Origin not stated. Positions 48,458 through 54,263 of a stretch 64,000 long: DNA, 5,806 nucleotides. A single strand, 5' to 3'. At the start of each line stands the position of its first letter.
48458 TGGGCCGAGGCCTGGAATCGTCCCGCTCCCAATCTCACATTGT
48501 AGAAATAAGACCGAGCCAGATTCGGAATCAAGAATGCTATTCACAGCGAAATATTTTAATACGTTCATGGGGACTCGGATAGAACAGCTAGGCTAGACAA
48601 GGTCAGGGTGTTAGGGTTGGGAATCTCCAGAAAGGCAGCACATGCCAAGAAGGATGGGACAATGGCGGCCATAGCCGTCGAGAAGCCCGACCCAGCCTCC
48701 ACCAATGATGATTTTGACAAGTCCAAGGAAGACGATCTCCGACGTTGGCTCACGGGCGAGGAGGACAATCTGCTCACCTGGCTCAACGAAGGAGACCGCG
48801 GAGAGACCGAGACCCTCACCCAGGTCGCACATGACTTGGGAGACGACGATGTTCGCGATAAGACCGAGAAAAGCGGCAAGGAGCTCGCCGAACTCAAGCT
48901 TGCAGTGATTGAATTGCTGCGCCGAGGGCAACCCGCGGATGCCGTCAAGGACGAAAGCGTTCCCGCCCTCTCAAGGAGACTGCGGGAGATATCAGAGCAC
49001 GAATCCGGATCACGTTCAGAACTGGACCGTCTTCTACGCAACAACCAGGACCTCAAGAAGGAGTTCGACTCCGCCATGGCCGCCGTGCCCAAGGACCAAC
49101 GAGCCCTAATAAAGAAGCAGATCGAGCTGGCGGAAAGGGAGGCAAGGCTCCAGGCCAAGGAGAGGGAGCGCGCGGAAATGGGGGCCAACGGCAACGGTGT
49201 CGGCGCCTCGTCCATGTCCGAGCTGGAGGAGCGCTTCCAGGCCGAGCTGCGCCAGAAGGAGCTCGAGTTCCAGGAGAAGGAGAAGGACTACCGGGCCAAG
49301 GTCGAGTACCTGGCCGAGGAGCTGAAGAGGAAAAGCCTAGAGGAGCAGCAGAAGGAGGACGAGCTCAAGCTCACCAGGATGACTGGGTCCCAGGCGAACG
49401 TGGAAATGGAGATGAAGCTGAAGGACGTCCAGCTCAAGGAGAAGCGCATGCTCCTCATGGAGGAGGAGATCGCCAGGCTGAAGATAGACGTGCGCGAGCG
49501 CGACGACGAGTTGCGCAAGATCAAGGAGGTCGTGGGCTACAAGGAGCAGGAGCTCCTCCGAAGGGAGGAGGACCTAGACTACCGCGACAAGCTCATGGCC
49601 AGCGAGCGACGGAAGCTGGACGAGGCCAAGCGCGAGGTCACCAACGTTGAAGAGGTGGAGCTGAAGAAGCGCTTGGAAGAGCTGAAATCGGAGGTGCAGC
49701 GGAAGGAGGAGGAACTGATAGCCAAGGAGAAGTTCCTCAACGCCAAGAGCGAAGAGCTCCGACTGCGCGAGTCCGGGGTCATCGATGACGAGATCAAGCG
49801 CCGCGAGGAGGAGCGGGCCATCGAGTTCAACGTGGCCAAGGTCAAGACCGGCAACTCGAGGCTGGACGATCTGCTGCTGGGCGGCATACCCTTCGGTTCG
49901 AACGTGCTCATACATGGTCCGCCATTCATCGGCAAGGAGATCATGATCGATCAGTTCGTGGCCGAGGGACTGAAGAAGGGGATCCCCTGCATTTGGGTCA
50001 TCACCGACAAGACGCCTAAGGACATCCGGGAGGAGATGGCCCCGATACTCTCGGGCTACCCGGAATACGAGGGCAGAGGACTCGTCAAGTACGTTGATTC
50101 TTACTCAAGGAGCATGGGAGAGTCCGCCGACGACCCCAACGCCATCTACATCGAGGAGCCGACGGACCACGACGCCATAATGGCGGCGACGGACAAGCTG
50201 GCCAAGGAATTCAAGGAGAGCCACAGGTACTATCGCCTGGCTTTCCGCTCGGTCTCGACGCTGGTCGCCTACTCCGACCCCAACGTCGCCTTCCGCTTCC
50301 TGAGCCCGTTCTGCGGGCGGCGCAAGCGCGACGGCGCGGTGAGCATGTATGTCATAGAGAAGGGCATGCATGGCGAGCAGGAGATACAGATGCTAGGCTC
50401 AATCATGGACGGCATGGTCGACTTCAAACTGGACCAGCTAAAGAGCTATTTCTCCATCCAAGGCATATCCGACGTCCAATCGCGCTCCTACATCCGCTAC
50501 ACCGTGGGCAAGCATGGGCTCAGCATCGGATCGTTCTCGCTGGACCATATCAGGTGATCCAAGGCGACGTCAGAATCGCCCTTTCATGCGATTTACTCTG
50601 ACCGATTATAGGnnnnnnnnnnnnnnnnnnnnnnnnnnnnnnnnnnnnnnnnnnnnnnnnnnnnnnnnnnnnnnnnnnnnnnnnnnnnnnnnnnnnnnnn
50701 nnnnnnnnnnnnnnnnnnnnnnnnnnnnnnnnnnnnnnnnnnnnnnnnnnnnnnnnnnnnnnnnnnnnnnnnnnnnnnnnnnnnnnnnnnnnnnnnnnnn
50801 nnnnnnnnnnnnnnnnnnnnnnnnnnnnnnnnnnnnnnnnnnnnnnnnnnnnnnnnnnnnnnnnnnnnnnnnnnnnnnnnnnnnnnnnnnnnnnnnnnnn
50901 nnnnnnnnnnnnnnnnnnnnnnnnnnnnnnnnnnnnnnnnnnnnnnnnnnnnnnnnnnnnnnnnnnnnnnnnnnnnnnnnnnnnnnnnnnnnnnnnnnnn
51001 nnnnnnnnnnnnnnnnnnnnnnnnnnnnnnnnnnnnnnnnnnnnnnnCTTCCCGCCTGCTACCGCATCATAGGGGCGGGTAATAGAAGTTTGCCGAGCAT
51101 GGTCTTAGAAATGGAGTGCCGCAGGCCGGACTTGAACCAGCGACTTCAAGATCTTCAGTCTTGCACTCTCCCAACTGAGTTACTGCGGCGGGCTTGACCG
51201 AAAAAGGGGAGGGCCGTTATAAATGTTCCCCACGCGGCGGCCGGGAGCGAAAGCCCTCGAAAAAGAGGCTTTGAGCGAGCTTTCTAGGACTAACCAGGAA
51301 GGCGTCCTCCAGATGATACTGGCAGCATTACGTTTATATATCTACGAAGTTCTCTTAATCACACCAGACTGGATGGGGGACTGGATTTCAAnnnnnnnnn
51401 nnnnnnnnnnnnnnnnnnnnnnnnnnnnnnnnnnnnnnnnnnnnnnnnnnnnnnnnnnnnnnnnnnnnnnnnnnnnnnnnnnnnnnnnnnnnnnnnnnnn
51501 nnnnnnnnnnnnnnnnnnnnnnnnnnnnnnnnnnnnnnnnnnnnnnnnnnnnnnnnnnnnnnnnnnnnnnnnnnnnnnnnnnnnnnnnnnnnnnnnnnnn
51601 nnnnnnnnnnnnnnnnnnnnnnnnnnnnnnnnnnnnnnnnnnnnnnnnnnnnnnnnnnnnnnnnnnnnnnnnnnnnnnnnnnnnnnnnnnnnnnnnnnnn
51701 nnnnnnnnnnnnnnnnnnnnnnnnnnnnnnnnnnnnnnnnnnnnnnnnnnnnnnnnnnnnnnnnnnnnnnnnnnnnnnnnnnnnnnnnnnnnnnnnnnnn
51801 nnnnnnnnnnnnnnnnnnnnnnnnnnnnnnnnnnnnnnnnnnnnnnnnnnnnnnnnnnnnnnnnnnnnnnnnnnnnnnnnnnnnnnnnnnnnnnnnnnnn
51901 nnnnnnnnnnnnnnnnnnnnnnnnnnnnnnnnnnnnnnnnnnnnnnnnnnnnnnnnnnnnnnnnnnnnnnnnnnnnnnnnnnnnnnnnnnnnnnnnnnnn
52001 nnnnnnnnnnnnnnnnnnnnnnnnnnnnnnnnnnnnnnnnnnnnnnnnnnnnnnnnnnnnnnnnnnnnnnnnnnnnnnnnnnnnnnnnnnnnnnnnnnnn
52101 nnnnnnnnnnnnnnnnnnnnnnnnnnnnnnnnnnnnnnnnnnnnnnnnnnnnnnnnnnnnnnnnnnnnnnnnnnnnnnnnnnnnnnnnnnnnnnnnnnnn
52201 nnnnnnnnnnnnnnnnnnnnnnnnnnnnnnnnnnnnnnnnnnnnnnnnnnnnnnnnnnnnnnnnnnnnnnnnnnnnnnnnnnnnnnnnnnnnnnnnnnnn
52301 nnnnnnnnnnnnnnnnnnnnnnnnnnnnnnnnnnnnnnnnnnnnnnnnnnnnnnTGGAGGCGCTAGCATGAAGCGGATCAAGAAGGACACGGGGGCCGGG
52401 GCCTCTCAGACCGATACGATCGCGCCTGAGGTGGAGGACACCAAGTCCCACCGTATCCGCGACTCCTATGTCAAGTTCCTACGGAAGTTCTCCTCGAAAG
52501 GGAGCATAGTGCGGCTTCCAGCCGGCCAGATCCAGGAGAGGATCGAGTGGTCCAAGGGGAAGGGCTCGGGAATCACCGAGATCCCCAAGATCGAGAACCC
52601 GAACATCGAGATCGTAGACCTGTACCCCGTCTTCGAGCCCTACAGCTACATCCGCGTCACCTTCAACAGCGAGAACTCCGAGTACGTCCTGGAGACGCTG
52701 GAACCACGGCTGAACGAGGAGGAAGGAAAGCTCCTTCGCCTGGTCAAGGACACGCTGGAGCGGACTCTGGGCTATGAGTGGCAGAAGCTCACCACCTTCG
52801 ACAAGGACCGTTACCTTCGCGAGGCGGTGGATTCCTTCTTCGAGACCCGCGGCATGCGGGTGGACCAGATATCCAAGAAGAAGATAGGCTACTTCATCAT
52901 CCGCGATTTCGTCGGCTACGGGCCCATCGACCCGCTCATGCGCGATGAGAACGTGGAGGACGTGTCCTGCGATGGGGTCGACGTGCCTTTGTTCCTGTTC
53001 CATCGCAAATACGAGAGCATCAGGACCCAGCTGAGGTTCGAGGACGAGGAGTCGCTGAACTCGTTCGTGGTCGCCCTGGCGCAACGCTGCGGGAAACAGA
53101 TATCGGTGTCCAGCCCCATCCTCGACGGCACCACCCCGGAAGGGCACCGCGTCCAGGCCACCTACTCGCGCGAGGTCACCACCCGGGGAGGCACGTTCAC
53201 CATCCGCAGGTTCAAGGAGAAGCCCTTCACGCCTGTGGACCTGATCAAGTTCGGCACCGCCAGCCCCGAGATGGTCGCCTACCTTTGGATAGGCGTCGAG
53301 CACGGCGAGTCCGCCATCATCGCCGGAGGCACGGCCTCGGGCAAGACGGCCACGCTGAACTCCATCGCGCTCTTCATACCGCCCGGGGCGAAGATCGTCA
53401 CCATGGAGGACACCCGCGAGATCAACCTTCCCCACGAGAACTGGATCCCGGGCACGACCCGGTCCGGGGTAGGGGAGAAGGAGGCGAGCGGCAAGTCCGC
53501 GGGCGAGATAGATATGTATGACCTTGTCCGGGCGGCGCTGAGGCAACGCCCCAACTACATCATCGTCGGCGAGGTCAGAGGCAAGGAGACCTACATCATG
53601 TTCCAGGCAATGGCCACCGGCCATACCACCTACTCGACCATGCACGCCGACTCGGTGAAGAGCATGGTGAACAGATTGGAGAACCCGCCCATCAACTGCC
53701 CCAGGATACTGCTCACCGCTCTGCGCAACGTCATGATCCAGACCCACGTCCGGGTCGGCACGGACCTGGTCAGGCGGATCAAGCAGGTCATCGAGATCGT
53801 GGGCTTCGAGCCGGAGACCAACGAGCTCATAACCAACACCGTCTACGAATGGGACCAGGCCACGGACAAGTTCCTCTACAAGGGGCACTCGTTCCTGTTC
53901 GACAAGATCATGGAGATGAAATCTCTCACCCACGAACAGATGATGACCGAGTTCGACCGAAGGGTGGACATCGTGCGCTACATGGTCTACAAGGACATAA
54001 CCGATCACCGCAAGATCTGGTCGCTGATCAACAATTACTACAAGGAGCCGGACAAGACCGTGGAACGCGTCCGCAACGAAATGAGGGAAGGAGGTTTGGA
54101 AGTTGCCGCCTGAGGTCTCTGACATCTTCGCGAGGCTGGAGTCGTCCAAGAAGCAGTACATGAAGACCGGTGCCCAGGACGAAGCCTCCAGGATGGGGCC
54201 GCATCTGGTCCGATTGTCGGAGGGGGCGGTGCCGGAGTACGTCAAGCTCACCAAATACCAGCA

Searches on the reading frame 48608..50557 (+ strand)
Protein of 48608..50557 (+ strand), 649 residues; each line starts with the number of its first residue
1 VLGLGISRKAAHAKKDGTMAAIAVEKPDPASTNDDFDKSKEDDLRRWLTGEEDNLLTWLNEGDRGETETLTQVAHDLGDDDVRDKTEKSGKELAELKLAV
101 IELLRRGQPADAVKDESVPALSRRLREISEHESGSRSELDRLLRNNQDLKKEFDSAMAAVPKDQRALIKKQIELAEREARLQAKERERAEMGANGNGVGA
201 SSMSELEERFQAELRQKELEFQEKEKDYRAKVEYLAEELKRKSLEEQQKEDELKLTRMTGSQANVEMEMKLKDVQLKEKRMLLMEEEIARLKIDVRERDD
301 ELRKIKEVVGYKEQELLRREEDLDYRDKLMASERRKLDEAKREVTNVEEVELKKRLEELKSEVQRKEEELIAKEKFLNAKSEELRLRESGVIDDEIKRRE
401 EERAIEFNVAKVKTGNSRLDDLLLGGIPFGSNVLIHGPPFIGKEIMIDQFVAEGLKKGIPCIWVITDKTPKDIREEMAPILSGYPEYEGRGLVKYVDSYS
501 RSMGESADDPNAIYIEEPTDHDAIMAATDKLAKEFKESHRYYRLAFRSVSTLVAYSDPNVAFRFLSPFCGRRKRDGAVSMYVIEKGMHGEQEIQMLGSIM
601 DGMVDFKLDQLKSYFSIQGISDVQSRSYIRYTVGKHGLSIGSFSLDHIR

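Call 9: search_protein_families(library=pfam, proteins=[window:48608-50557:+], max_evalue=0.001)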
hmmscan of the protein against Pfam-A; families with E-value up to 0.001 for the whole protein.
window:48608-50557:+ (649 aa): 5 families
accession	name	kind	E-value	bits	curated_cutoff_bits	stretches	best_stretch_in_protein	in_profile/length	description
PF06745.19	ATPase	-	1.6e-17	64.1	26.6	1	412-611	1-192/231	KaiC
PF24336.1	DUF7504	-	8.6e-13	49.6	27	1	460-605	31-178/179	Family of unknown function (DUF7504)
PF23365.1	DUF7090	-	2.5e-06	27.8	27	1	497-609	75-185/192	Family of unknown function (DUF7090)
PF14417.12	MEDS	-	0.00016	21.9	29.8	1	449-509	19-79/161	MEDS: MEthanogen/methylotroph, DcmR Sensory domain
PF05625.17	PAXNEB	-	0.0007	19.2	28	0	412-477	19-85/366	PAXNEB protein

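Call 37: search_protein_families(library=ncbifam, proteins=[window:48608-50557:+], max_evalue=0.01)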
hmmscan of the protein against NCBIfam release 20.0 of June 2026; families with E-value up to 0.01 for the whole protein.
window:48608-50557:+ (649 aa): 9 families
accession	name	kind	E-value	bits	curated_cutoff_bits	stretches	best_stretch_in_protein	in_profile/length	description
TIGR03877.1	thermo_KaiC_1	hypoth_equivalog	3.3e-18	66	307.25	1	409-564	1-150/238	KaiC domain-containing protein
TIGR03881.1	KaiC_arch_4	hypoth_equivalog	4.3e-12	46.2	247.8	1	411-552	2-134/231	KaiC domain-containing protein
NF004723.0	PRK06067.1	subfamily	2.6e-10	40.2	194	1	408-482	12-86/243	flagellar accessory protein FlaH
NF006799.0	PRK09302.1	equivalog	1.4e-08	33.7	408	1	404-478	8-80/515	circadian clock protein KaiC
TIGR02655.1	circ_KaiC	equivalog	0.00024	19.9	546.25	1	411-476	2-68/484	circadian clock protein KaiC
TIGR00416.1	sms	equivalog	0.00085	18.2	403.05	1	407-454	71-118/454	DNA repair protein RadA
TIGR03880.1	KaiC_arch_3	hypoth_equivalog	0.00091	18.8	249.45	1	418-480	4-66/224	KaiC domain-containing protein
NF052589.1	ArlH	equivalog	0.0011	18.8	215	1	414-479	4-69/229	archaellum protein ArlH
TIGR03878.1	thermo_KaiC_2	hypoth_equivalog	0.0077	15.6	232.2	0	412-467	18-73/259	KaiC domain-containing protein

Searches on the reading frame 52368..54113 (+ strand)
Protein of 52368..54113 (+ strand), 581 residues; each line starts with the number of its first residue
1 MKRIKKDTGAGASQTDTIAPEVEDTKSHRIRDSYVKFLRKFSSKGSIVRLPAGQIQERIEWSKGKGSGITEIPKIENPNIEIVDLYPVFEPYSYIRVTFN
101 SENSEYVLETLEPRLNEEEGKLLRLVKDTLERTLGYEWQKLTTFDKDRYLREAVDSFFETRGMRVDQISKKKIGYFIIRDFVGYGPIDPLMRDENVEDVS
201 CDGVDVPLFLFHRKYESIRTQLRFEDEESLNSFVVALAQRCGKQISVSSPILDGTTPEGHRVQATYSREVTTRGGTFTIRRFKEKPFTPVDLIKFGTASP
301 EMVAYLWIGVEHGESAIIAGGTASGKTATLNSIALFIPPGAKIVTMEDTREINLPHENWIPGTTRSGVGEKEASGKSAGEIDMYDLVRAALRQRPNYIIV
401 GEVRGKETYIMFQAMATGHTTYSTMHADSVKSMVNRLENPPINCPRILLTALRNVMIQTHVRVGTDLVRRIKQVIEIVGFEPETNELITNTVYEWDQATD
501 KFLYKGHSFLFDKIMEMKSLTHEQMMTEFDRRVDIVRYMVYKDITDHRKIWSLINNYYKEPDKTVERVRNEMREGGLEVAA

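Call 9: search_protein_families(library=pfam, proteins=[window:52368-54113:+], max_evalue=0.001)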
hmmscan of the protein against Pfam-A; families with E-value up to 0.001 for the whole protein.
window:52368-54113:+ (581 aa): 2 families
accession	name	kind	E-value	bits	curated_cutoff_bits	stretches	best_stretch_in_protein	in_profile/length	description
PF00437.27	T2SSE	-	1.8e-34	119.5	24.9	1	214-464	31-281/370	Type II/IV secretion system protein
PF23989.1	PilB3_C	-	1.4e-06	28.8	27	1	507-569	9-71/83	PilB3-like, C-terminal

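Call 37: search_protein_families(library=ncbifam, proteins=[window:52368-54113:+], max_evalue=0.01)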
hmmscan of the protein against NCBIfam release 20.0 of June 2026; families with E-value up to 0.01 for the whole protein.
window:52368-54113:+ (581 aa): 17 families
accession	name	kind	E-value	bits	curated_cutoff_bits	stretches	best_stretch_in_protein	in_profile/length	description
NF058587.1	archaellum_moto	equivalog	3.2e-124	415.6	550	1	85-560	33-520/527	archaellum flagellar ATPase motor FlaI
NF053672.1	bindosome_BasE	exception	2.1e-60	204.9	1000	1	78-560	36-510/512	bindosome assembly system ATPase subunit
TIGR03819.1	heli_sec_ATPase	hypoth_equivalog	2.6e-43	148.5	373.15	1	175-438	43-298/340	TadA family conjugal transfer-associated ATPase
TIGR02788.1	VirB11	equivalog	5.7e-36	124.1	249.95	2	302-439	133-264/308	P-type DNA transfer ATPase VirB11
NF010475.0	PRK13900.1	equivalog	7.9e-28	97.5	389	1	304-437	151-279/333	type IV secretion system ATPase VirB11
TIGR02782.1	TrbB_P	equivalog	2.6e-27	95.9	304.55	1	228-482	52-298/303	P-type conjugative transfer ATPase TrbB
NF010469.0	PRK13894.1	subfamily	2e-22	80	508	1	232-481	69-311/320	conjugal transfer ATPase TrbB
NF010407.0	PRK13833.1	subfamily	3.2e-19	69.5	499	1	242-483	74-306/323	conjugal transfer protein TrbB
NF041000.1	ATPase_ComGA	equivalog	1.7e-16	60.1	300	1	317-444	132-249/267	competence type IV pilus ATPase ComGA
TIGR02533.1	type_II_gspE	equivalog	3.1e-15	55.8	630.25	1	275-463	205-381/486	type II secretion system ATPase GspE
NF010425.0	PRK13851.1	equivalog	7.2e-15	54.7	461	1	302-429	151-273/344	type IV secretion system protein VirB11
TIGR02538.1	type_IV_pilB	equivalog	6.3e-14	51.5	675.65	1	317-483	320-478/564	type IV-A pilus assembly ATPase PilB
NF007755.0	PRK10436.1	equivalog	6.6e-14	51.4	617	1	317-470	223-364/465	type II secretion system protein GspE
TIGR02525.1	plasmid_TraJ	equivalog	1.5e-13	50.5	368.3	1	317-517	153-352/372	plasmid transfer ATPase TraJ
TIGR01420.1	pilT_fam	subfamily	4.4e-13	49.2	319.1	1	317-437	126-239/343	PilT/PilU family type 4a pilus ATPase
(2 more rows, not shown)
